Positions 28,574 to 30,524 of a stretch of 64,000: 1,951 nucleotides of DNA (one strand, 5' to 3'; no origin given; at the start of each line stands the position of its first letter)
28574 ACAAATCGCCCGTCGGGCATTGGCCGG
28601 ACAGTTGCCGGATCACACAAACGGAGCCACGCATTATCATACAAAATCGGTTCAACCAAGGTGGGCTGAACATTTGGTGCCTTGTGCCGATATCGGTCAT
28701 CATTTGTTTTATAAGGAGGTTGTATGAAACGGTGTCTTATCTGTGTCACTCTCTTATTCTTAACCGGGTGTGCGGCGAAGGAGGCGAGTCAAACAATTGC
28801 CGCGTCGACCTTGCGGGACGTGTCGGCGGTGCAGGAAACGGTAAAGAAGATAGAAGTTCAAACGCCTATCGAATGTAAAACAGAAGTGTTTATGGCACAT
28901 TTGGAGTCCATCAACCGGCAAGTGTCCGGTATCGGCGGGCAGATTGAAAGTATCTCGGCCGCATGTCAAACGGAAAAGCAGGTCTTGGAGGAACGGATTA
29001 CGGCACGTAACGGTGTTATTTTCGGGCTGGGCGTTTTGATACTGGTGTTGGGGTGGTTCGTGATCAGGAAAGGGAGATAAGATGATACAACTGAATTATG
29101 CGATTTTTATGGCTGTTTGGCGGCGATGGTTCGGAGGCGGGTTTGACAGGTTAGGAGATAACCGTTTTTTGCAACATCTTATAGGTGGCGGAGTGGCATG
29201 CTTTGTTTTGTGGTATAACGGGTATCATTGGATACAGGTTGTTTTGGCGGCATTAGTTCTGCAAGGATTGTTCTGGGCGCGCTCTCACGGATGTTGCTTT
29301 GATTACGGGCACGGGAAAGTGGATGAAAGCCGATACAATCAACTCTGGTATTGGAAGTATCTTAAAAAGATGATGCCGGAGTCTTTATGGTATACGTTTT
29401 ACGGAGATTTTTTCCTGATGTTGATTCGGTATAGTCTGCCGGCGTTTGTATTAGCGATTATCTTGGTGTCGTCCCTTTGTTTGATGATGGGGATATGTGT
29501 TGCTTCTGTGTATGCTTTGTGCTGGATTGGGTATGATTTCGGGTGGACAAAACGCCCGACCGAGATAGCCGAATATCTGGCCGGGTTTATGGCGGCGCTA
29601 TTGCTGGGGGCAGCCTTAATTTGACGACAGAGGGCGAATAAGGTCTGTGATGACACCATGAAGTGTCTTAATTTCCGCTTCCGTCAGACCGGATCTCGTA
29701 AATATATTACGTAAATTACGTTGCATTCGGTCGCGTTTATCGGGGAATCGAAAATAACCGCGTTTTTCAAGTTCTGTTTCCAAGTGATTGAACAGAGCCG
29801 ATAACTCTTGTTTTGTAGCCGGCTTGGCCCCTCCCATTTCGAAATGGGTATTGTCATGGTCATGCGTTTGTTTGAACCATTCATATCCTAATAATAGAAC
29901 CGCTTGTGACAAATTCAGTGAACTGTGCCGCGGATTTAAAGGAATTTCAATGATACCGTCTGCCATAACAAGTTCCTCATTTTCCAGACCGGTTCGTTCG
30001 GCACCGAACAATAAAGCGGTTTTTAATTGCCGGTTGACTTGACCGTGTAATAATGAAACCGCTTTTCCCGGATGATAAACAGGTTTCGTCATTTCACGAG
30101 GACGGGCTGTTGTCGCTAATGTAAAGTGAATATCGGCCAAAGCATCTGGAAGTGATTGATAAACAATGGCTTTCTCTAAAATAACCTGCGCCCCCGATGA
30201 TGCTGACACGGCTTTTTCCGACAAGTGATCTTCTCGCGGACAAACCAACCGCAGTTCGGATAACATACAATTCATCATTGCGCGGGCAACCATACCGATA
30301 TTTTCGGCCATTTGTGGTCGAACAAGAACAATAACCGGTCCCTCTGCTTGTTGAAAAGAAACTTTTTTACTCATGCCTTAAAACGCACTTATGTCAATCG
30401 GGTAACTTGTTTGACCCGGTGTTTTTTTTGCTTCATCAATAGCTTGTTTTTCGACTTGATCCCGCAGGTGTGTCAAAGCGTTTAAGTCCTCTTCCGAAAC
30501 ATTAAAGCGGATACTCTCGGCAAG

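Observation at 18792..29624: Headless, integrase-less phage-tail-like cluster with its own switch and lysis cassette next to tRNA-Val (tailocin / tail-like particle candidate)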

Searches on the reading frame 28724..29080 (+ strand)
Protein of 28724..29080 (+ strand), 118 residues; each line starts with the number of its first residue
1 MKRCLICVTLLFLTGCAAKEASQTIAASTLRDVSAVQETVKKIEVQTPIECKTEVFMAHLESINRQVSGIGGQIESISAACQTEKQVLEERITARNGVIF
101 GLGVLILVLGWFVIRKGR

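Call 5: search_protein_families(library=pfam, max_evalue=0.01, proteins=[window:28724-29080:+])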
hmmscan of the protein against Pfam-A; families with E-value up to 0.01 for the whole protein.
window:28724-29080:+ (118 aa): 1 family
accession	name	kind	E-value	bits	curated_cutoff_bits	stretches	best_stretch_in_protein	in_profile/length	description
PF02628.20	COX15-CtaA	-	0.0076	15.7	29.9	1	32-115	47-132/322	Cytochrome oxidase assembly protein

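Call 7: search_protein_families(library=phrogs, max_evalue=0.001, proteins=[window:28724-29080:+])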
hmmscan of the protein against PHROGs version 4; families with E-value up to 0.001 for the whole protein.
window:28724-29080:+ (118 aa): 0 families

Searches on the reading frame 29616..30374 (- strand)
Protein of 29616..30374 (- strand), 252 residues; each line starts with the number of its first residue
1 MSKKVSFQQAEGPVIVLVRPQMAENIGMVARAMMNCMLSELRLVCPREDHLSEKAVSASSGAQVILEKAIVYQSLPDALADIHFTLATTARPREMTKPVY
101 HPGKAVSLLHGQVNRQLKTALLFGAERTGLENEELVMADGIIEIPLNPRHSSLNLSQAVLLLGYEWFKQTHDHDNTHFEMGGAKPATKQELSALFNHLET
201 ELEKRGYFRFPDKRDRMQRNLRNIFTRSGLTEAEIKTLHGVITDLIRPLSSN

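Call 5: search_protein_families(library=pfam, max_evalue=0.01, proteins=[window:29616-30374:-])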
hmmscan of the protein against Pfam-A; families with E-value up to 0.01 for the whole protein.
window:29616-30374:- (252 aa): 1 family
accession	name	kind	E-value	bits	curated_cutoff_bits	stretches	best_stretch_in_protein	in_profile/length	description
PF00588.24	SpoU_methylase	-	6.7e-25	88.3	29.7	1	14-163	3-141/142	SpoU rRNA Methylase family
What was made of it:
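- Checked: A SpoU/TrmJ-like methylase lies at 29616-30374 on the minus strand (call 5).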
